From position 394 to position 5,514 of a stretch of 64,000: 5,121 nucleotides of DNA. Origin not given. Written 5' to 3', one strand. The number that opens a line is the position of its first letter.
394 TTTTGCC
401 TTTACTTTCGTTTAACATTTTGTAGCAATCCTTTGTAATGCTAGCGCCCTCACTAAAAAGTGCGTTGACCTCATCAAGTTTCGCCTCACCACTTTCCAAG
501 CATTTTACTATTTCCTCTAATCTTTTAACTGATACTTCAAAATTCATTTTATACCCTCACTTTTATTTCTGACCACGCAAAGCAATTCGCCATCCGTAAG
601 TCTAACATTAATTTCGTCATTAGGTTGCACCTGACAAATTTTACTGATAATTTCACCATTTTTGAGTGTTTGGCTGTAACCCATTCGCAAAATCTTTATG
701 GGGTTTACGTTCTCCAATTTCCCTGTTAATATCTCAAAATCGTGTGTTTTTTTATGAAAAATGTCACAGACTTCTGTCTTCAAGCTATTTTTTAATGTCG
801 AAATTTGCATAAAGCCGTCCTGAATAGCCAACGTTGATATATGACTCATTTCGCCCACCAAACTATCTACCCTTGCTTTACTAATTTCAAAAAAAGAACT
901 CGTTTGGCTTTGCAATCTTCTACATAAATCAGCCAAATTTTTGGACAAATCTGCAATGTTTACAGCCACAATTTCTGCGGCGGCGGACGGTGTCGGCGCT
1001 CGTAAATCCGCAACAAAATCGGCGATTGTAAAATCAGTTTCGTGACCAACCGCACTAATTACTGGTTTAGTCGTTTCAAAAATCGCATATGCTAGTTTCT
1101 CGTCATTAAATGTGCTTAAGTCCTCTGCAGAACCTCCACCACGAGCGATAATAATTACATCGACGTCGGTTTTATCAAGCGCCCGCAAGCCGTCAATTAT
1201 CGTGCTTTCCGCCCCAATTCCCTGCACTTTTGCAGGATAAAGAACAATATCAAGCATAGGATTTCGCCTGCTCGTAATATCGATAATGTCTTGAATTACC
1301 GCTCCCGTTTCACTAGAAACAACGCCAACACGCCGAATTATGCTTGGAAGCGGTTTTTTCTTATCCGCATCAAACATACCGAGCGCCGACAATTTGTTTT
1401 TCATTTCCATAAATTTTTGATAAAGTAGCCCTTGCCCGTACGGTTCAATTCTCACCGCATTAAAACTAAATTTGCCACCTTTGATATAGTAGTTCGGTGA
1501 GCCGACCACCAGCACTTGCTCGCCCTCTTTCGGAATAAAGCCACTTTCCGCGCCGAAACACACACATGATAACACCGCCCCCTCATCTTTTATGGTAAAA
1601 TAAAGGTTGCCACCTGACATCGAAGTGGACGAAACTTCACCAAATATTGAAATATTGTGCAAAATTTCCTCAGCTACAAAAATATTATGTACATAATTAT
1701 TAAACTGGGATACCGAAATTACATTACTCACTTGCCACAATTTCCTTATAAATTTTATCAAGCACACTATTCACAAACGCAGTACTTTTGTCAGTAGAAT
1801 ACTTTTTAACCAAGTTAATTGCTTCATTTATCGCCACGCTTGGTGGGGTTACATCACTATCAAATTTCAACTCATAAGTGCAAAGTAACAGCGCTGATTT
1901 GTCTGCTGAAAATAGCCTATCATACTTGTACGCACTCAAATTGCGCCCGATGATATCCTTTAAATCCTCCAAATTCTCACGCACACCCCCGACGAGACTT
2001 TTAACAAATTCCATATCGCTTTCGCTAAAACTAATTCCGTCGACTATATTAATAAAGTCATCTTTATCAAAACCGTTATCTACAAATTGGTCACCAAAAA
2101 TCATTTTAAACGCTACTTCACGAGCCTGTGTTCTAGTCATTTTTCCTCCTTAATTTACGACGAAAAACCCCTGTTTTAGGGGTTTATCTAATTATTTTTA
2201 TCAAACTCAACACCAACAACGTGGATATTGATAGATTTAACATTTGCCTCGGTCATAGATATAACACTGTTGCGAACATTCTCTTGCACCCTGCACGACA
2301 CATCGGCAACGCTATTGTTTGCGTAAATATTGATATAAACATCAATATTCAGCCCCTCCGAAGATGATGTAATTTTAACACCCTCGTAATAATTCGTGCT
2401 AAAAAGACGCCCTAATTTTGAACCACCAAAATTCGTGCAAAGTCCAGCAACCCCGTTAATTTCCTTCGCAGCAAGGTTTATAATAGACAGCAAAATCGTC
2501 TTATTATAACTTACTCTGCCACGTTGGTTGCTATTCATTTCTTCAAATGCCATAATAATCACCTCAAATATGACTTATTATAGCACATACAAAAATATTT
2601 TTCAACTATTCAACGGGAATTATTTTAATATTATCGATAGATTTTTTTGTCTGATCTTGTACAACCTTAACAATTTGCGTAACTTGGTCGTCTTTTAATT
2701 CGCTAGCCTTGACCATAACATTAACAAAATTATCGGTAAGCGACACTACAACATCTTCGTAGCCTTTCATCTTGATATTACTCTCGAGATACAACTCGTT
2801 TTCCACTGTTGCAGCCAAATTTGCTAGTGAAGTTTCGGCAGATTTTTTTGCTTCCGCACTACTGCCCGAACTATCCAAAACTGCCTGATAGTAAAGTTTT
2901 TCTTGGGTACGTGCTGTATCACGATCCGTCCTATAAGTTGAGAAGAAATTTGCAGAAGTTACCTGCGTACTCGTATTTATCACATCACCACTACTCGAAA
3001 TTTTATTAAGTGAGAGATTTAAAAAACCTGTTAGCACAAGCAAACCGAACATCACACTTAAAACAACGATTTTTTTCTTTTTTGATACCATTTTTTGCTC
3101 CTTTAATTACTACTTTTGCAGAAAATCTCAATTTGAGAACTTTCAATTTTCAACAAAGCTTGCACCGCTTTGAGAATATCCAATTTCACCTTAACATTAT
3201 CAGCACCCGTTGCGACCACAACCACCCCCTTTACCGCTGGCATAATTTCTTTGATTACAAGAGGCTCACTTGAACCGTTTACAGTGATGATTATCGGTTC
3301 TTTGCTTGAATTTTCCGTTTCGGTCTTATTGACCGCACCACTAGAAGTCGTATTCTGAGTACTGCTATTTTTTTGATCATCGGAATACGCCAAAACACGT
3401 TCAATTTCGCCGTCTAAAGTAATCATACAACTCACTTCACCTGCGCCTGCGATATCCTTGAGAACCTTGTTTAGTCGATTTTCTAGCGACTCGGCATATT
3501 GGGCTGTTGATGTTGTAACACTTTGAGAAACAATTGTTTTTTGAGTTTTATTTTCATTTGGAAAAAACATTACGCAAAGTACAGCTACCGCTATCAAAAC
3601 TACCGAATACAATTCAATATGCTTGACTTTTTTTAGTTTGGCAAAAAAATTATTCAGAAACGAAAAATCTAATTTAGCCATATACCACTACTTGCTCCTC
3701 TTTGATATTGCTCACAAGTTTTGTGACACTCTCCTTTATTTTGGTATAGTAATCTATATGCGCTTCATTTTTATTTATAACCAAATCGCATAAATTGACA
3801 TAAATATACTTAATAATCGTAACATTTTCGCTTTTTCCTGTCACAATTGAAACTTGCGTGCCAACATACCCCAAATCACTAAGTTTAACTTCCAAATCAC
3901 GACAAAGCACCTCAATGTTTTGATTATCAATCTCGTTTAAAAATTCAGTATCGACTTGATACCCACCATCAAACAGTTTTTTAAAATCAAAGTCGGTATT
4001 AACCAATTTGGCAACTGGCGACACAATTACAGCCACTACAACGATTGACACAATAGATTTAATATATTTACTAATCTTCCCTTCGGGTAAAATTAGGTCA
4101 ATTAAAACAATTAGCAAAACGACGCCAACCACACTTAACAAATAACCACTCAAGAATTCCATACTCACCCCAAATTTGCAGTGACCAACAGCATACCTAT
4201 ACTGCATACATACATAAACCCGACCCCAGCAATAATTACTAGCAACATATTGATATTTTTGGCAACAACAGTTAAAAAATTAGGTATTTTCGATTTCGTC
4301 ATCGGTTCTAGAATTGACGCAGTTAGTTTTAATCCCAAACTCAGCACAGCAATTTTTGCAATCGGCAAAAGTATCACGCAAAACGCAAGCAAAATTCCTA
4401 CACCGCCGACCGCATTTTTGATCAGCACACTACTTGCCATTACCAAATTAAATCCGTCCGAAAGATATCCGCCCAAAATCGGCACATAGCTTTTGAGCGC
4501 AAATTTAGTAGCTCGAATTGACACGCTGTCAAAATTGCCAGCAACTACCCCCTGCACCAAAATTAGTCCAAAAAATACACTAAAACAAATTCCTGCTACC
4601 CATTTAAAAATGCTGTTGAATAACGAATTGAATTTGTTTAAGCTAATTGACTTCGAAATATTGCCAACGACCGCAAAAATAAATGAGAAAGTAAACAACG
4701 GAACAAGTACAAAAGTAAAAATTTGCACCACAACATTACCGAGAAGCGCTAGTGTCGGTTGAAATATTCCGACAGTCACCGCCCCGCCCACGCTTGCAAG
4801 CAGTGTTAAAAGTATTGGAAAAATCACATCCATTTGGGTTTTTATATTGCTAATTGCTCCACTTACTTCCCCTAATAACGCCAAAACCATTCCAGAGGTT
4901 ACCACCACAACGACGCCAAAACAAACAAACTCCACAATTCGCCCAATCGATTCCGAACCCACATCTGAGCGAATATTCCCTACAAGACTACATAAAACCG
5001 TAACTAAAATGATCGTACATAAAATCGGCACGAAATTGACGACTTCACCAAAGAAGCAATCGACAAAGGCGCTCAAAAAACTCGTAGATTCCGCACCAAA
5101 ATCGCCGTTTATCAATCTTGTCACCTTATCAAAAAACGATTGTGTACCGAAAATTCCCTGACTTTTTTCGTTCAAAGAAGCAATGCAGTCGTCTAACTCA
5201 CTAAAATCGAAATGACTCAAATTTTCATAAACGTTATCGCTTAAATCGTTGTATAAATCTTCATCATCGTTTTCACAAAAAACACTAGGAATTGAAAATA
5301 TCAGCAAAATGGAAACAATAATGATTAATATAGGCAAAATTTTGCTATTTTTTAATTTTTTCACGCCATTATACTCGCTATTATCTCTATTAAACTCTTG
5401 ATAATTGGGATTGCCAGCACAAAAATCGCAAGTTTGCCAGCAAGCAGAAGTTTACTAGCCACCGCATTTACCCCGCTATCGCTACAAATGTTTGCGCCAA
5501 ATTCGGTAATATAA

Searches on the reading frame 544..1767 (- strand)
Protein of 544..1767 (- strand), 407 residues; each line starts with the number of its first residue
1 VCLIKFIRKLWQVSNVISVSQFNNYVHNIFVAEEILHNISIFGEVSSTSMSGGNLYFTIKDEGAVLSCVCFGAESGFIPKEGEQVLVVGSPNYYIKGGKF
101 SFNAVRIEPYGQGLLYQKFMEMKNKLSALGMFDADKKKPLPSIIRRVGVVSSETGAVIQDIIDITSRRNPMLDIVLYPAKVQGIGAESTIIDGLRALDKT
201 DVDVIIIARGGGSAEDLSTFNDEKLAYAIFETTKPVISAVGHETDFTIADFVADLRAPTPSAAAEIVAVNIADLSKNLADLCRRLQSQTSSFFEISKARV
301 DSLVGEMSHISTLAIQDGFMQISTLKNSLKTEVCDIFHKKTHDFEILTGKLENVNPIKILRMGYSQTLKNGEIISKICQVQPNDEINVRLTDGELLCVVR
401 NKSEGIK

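Call 74: search_protein_families(library=ncbifam, proteins=[window:544-1767:-], max_evalue=1e-8)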
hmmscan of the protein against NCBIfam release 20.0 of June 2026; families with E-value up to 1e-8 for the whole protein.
window:544-1767:- (407 aa): 1 family
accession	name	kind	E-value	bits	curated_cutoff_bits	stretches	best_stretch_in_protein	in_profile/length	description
TIGR00237.1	xseA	equivalog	1e-118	396.9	180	1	18-399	1-388/389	exodeoxyribonuclease VII large subunit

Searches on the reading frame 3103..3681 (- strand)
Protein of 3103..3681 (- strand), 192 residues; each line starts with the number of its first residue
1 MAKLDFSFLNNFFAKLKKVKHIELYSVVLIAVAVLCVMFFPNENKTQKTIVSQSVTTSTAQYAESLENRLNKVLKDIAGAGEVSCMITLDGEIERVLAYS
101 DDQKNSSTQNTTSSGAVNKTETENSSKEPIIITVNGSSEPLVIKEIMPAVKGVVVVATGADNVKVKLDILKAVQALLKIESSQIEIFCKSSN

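Call 74: search_protein_families(library=ncbifam, proteins=[window:3103-3681:-], max_evalue=1e-8)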
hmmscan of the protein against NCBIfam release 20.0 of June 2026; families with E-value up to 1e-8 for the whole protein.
window:3103-3681:- (192 aa): 1 family
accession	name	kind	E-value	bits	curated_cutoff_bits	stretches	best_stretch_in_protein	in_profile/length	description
TIGR02830.1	spore_III_AG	equivalog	7.4e-32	110.3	147.7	1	42-188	36-184/186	stage III sporulation protein AG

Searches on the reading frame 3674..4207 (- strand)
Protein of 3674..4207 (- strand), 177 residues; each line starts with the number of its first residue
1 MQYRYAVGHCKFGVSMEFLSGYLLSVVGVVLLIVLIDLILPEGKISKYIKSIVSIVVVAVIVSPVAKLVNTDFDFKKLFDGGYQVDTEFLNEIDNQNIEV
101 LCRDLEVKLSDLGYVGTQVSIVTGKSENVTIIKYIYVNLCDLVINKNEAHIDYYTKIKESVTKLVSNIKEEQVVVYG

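Call 74: search_protein_families(library=ncbifam, proteins=[window:3674-4207:-], max_evalue=1e-8)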
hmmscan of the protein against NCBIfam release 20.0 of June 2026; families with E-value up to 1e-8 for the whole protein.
window:3674-4207:- (177 aa): 1 family
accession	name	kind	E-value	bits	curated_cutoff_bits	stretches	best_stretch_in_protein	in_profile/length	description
TIGR02896.1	spore_III_AF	equivalog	3.4e-14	53.1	61.3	1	17-78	1-62/106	stage III sporulation protein AF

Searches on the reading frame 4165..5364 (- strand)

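Call 74: search_protein_families(library=ncbifam, proteins=[window:4165-5364:-], max_evalue=1e-8)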
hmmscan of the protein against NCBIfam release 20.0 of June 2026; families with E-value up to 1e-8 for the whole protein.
window:4165-5364:- (399 aa): 1 family
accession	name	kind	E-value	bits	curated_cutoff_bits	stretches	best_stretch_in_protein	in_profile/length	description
TIGR02829.1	spore_III_AE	equivalog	8.7e-58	196.3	247.45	1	14-394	7-379/381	stage III sporulation protein AE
